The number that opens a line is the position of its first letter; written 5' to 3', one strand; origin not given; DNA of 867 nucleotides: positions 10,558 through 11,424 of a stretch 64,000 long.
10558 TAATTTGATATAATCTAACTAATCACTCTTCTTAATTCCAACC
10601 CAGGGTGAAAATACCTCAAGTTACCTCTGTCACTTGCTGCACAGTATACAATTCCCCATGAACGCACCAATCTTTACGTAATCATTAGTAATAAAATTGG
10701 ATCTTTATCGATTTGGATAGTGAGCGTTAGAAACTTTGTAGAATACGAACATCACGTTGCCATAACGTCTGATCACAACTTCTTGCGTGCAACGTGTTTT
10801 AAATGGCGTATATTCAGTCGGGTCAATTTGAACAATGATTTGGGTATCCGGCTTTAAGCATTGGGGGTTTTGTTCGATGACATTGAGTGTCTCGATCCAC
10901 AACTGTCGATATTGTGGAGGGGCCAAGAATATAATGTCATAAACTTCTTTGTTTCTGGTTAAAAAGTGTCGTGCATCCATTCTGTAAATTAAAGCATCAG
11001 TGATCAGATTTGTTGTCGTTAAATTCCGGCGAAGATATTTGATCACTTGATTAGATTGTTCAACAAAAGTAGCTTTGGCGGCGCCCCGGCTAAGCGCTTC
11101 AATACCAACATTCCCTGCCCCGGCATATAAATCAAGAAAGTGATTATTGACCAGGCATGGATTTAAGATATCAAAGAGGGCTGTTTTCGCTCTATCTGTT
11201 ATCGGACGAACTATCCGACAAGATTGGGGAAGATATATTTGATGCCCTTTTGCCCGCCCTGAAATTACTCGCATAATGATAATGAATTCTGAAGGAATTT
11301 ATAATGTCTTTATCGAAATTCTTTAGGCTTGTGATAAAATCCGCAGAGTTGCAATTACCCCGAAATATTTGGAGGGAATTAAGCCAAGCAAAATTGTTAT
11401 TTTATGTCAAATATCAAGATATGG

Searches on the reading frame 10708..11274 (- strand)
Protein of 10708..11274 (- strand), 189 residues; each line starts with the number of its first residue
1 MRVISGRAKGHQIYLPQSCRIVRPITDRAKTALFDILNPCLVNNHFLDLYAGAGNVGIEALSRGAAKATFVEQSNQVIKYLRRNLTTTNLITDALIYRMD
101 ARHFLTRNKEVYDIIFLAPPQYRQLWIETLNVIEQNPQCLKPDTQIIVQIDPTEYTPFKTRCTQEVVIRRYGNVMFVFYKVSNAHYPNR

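Call 73: search_protein_families(library=padloc, proteins=[window:10708-11274:-], max_evalue=1e-8)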
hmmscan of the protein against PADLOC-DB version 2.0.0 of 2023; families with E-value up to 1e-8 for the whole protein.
window:10708-11274:- (189 aa): 1 family
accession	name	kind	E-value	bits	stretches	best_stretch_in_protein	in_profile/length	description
PDLC04134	mad2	-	1.7e-13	48.3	1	43-177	292-423/492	mads_2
